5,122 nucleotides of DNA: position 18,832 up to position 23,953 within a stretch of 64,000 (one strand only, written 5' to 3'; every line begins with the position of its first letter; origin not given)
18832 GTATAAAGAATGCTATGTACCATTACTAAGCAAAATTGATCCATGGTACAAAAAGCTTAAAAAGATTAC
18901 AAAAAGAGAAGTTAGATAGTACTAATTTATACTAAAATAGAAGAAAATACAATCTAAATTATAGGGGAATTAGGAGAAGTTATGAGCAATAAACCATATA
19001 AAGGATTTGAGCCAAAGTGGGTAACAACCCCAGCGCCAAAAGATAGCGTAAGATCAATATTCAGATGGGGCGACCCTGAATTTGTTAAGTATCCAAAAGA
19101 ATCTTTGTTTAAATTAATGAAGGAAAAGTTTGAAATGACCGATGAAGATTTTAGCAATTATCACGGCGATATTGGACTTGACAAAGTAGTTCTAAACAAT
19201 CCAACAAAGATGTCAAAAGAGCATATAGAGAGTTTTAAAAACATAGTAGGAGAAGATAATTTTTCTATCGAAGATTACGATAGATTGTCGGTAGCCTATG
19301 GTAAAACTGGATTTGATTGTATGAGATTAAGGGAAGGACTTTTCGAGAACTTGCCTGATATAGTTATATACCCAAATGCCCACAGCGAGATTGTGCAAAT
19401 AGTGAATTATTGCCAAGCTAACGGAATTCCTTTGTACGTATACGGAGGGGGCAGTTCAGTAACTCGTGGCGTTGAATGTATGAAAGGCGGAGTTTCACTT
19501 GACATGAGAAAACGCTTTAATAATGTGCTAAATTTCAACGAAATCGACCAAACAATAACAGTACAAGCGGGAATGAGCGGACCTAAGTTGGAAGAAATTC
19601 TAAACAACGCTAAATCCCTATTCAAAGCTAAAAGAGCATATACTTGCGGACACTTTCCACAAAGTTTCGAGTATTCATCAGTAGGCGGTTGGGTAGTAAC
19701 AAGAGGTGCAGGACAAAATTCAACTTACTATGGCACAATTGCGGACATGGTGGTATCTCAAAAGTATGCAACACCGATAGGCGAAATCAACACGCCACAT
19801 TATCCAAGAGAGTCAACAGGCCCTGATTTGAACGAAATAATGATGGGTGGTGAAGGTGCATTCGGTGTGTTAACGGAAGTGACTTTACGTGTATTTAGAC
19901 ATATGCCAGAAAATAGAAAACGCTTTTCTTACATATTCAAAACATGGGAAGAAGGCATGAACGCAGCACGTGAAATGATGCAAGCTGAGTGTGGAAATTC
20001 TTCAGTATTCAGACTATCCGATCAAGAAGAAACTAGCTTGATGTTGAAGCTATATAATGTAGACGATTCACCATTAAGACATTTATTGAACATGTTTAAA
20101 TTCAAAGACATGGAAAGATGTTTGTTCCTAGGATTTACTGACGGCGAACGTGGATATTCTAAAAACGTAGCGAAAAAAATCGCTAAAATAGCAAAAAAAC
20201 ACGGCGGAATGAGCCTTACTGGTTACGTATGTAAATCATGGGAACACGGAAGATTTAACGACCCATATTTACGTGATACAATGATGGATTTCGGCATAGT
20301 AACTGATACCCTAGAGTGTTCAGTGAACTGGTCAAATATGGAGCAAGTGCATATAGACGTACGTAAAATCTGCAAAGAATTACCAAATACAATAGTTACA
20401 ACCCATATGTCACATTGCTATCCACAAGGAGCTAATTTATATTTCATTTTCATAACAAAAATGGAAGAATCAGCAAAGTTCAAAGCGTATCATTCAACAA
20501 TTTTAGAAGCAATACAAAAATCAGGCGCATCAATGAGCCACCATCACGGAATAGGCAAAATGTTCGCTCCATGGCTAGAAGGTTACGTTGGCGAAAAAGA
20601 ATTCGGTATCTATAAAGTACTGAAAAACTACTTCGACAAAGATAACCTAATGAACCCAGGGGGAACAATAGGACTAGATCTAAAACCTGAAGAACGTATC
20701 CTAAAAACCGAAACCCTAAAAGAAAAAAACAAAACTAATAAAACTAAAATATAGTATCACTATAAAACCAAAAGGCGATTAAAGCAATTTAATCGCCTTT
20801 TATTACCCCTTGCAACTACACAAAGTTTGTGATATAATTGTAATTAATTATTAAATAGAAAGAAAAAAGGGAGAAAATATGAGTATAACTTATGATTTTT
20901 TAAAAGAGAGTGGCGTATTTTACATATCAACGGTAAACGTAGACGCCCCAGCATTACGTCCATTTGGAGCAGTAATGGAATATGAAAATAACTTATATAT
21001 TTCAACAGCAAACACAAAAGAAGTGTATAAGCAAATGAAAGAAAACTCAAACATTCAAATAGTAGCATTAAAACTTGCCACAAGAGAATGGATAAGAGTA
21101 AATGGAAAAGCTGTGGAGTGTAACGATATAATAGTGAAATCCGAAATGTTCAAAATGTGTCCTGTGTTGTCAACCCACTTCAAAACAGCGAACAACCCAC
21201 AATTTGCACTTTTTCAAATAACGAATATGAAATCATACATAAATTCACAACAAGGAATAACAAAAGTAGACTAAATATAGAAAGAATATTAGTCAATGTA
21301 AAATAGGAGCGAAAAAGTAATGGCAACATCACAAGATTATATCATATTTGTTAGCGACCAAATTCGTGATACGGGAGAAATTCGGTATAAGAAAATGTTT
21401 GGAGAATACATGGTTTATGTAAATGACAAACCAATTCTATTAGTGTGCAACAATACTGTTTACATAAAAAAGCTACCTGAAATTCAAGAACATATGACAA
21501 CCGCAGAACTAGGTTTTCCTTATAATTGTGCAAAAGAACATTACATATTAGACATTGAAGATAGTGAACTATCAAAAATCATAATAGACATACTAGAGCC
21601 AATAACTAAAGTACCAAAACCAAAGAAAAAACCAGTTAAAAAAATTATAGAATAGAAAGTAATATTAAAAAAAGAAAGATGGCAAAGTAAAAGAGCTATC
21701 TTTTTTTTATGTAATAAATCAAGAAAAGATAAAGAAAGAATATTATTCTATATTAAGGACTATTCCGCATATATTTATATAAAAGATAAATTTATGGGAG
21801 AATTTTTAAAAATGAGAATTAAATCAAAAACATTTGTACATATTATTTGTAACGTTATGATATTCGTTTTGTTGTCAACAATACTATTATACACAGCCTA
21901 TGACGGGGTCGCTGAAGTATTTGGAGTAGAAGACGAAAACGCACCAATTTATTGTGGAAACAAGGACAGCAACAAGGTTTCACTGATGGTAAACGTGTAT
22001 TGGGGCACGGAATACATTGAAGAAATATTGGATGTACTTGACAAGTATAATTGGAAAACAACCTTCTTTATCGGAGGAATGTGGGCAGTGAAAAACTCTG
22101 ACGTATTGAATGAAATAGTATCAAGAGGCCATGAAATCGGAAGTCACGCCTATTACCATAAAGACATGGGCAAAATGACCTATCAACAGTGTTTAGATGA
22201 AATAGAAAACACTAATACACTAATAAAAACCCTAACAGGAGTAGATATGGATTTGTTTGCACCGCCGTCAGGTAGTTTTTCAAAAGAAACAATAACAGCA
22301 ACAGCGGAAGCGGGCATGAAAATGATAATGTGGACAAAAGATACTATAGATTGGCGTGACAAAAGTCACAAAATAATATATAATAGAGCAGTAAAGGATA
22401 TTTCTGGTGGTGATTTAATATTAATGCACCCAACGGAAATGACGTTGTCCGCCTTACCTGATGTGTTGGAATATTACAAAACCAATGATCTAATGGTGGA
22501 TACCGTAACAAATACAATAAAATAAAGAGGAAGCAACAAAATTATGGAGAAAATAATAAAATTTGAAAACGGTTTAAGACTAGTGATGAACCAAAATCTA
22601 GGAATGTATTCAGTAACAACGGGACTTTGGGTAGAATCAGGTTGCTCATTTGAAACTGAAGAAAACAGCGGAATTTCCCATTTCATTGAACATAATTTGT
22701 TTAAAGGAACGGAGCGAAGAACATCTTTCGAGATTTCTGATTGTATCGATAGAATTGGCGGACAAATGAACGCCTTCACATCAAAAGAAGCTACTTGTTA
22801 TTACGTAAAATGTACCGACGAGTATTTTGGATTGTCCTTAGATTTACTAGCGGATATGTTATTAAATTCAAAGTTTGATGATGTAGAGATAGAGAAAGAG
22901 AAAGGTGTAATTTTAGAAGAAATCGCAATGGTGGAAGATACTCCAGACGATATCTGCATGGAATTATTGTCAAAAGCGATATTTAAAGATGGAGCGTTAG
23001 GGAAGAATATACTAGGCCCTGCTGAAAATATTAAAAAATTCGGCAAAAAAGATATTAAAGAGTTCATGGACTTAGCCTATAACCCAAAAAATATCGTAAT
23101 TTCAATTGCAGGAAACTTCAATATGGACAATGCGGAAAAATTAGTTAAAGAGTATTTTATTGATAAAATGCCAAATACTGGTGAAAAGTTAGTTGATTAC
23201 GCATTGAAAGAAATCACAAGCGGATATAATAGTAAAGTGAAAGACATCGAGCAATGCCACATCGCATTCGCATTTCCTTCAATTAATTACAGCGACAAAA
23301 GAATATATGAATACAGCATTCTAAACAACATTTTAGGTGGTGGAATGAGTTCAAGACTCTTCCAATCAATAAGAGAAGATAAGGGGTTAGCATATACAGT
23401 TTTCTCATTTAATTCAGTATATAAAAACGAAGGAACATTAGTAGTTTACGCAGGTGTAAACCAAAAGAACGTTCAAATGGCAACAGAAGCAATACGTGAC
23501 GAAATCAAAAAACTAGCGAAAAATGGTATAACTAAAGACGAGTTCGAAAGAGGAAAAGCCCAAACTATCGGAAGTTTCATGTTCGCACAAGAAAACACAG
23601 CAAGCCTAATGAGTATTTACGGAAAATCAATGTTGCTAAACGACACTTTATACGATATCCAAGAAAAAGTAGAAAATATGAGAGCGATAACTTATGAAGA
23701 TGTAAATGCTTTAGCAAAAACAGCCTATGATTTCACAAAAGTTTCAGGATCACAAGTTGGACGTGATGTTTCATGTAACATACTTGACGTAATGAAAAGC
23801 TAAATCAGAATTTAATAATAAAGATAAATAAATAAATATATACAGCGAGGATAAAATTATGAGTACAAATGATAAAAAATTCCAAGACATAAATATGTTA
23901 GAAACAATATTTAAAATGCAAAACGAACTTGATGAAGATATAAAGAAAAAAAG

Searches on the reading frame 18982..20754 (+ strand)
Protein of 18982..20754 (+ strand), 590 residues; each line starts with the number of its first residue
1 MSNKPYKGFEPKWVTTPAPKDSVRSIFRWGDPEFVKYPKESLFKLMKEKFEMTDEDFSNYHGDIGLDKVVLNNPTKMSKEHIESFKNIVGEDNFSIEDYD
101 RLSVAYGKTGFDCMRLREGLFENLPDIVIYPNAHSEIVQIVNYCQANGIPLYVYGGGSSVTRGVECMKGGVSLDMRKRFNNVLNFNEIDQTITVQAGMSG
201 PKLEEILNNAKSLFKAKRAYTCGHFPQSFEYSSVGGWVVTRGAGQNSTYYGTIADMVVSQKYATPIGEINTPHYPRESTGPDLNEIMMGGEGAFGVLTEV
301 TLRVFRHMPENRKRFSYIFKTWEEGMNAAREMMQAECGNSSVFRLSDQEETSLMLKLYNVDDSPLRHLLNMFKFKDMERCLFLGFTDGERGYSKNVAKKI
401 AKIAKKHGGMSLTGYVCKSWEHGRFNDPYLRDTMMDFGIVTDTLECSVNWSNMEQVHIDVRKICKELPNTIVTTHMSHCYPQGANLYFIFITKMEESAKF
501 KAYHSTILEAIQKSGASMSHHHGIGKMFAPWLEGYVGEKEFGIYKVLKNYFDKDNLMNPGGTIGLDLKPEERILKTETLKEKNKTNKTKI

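Call 127: search_protein_families(library=pfam, proteins=[window:18982-20754:+], max_evalue=0.00001)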
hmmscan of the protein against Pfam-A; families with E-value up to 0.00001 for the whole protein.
window:18982-20754:+ (590 aa): 2 families
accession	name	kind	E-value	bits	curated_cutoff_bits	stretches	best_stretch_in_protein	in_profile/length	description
PF01565.28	FAD_binding_4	-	3.3e-30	105.1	26.4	1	125-269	1-135/139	FAD binding domain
PF02913.24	FAD-oxidase_C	-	1.5e-29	103.9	21.2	1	309-560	2-246/248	FAD linked oxidases, C-terminal domain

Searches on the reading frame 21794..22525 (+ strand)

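Call 127: search_protein_families(library=pfam, proteins=[window:21794-22525:+], max_evalue=0.00001)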
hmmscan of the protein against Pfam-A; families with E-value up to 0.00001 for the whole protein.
window:21794-22525:+ (243 aa): 1 family
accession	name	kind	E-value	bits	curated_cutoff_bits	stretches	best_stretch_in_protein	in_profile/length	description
PF01522.26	Polysacc_deac_1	-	1.5e-30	106.2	23.1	1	57-177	4-123/124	Polysaccharide deacetylase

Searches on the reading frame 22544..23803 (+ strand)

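Call 127: search_protein_families(library=pfam, proteins=[window:22544-23803:+], max_evalue=0.00001)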
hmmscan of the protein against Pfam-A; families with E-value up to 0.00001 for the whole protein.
window:22544-23803:+ (419 aa): 2 families
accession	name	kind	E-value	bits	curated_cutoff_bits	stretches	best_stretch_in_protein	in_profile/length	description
PF05193.26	Peptidase_M16_C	-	2.2e-43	148.6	23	1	167-340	3-180/181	Peptidase M16 inactive domain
PF00675.25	Peptidase_M16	-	6e-39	133.7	22.3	1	20-159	9-148/149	Insulinase (Peptidase family M16)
